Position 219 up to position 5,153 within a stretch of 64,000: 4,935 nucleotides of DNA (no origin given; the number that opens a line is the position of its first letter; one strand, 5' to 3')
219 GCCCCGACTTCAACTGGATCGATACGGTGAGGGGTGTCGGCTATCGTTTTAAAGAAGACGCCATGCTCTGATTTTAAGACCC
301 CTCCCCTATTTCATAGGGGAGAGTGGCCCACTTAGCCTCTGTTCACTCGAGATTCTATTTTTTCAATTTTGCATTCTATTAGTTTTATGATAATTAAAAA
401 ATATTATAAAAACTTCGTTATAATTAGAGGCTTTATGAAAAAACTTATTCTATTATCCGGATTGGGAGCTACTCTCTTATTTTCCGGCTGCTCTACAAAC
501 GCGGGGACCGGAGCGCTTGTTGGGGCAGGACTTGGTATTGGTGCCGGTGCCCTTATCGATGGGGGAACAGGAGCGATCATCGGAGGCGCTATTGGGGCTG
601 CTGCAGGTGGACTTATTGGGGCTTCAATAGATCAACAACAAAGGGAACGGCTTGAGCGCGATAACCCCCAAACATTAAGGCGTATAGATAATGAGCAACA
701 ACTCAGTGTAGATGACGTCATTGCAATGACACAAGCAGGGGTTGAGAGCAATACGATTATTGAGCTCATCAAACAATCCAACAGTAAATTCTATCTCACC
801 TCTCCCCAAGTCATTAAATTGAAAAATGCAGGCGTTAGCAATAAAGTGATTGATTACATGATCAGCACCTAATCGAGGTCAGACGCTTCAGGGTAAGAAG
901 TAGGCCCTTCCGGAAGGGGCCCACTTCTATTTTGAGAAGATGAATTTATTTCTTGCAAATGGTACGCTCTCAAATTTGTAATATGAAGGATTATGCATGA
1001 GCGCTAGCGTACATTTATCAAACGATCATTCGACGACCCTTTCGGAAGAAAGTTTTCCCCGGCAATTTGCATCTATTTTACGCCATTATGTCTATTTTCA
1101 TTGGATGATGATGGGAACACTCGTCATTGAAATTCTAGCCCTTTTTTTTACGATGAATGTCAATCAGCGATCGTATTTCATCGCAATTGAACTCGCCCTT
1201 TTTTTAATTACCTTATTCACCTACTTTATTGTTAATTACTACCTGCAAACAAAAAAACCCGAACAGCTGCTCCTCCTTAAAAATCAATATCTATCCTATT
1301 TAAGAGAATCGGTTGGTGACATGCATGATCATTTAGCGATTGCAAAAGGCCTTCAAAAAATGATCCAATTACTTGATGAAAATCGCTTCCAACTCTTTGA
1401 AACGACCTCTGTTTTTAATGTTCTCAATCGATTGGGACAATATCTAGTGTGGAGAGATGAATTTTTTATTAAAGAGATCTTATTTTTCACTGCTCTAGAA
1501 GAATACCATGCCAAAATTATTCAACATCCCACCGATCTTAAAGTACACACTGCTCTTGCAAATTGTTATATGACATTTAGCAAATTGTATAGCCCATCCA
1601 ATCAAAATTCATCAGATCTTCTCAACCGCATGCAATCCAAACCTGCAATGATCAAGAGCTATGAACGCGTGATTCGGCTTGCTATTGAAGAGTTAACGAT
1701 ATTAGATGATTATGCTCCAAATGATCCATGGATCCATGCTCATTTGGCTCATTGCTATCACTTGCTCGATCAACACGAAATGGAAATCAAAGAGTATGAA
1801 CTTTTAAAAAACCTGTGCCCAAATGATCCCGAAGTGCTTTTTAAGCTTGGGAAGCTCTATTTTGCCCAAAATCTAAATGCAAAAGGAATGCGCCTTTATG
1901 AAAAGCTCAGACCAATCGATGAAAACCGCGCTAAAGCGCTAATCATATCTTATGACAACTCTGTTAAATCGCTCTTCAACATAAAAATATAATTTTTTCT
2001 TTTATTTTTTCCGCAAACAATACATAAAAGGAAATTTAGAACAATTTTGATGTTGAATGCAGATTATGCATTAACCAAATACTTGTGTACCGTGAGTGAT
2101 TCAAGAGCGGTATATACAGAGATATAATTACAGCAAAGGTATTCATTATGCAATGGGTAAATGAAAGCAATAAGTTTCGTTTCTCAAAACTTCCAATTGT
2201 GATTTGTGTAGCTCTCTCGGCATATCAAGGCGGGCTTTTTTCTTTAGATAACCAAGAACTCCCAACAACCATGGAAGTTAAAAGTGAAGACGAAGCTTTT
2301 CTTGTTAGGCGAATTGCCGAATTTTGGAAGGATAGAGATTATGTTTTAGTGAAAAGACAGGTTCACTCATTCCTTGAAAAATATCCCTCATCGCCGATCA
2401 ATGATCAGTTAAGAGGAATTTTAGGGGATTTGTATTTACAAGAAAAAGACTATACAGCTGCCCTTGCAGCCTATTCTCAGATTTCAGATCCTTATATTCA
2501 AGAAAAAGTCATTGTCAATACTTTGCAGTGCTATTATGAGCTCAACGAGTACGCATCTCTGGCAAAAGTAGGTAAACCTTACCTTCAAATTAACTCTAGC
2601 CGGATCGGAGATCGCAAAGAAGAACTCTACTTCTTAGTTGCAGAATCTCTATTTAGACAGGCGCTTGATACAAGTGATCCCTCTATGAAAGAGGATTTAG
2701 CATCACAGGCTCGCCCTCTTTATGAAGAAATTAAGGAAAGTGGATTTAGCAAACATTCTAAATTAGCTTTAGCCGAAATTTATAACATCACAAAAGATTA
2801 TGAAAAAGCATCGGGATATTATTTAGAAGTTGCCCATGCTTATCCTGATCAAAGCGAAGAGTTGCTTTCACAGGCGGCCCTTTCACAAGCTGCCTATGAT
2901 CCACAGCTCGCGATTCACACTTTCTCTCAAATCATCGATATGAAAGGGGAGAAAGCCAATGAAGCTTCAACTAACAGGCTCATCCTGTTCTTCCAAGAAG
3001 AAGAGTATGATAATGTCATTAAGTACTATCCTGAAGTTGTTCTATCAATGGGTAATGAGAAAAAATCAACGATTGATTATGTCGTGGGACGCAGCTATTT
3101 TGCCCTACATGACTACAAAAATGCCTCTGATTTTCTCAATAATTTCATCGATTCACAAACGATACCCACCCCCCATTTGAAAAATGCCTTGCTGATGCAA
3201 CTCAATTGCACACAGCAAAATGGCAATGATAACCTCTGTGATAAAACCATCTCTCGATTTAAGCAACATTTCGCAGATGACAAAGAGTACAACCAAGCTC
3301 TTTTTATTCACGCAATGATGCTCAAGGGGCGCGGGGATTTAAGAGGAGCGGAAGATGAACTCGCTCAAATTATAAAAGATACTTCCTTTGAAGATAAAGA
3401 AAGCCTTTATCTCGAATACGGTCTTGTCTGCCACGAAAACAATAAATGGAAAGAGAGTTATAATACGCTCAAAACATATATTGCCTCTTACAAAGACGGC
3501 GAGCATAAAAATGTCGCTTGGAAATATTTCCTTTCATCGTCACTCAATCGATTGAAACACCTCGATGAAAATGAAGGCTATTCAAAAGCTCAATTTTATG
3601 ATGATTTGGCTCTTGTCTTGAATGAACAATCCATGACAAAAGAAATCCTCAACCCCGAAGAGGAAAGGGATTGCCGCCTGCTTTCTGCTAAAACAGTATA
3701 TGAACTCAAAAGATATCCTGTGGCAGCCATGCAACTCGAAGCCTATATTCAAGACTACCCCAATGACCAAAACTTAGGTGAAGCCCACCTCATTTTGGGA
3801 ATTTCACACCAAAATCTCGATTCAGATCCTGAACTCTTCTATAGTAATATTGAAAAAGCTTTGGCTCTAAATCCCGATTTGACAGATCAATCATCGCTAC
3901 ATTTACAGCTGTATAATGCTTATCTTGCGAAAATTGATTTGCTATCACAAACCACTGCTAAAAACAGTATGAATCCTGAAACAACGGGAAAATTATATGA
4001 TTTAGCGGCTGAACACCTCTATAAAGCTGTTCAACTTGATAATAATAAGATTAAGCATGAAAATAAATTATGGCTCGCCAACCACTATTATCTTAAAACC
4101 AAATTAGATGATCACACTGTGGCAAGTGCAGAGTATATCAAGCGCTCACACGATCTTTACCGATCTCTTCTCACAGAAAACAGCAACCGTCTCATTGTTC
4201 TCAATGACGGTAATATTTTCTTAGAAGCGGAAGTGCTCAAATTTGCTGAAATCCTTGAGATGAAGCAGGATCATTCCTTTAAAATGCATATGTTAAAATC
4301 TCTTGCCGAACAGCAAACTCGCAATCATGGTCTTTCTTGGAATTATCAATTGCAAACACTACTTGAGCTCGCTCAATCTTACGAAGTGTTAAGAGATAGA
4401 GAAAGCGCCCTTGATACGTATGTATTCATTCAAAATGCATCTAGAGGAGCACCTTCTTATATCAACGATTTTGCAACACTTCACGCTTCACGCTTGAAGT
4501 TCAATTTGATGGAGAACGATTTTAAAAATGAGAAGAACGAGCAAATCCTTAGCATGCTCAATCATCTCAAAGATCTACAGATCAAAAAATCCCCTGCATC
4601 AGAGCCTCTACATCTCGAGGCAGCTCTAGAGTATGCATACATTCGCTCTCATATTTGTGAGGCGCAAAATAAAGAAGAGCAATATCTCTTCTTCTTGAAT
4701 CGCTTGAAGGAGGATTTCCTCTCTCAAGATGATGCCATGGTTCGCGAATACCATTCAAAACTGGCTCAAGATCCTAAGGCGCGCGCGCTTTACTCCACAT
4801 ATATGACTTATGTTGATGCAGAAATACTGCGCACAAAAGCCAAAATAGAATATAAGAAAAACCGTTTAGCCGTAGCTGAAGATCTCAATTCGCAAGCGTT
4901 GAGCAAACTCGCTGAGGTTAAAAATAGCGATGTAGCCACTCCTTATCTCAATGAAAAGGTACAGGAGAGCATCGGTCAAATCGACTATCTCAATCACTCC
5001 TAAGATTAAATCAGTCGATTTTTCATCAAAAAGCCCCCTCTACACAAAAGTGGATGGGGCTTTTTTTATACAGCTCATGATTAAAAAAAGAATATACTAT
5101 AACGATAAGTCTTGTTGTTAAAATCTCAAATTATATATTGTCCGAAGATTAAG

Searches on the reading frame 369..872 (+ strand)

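Call 47: search_protein_families(library=pfam, proteins=[window:369-872:+], max_evalue=0.001)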
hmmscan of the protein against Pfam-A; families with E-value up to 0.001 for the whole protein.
window:369-872:+ (167 aa): 4 families
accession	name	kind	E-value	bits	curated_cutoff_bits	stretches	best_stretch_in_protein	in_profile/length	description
PF13441.11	Gly-zipper_YMGG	-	8.4e-06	25.8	28.9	1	44-85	2-44/45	YMGG-like Gly-zipper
PF13488.11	Gly-zipper_Omp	-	1.1e-05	25.7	25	1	48-91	2-46/46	Glycine zipper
PF20721.2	C19orf12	-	0.00017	21.9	30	1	42-129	39-118/163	C19orf12-like protein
PF05433.20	Rick_17kDa_Anti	-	0.00051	20.3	24.2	1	48-87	2-42/43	Glycine zipper 2TM domain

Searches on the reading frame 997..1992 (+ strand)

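Call 47: search_protein_families(library=pfam, proteins=[window:997-1992:+], max_evalue=0.001)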
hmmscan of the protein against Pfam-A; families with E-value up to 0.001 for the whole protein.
window:997-1992:+ (331 aa): 4 families
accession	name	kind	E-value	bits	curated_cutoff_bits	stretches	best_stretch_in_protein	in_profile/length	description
PF14559.12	TPR_19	-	2e-07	31.7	25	0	275-315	22-64/68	Tetratricopeptide repeat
PF13431.12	TPR_17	-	1.6e-06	28.3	24.4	0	240-263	9-32/34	Tetratricopeptide repeat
PF13414.12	TPR_11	-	6.2e-05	23.1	26.8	0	266-291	16-41/42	TPR repeat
PF13181.12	TPR_8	-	0.0002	21.7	25.7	0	248-277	5-34/34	Tetratricopeptide repeat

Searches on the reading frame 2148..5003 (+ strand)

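Call 47: search_protein_families(library=pfam, proteins=[window:2148-5003:+], max_evalue=0.001)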
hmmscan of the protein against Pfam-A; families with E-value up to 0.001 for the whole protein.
window:2148-5003:+ (951 aa): 3 families
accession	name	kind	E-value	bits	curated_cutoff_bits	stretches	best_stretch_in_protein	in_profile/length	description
PF13432.12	TPR_16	-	5.8e-08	33.5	32.7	0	75-111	23-56/65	Tetratricopeptide repeat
PF13525.12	YfiO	-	2.6e-06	27.8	25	0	495-561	30-96/203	Outer membrane lipoprotein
PF13371.12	TPR_9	-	0.0002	21.8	35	0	518-544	40-66/73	Tetratricopeptide repeat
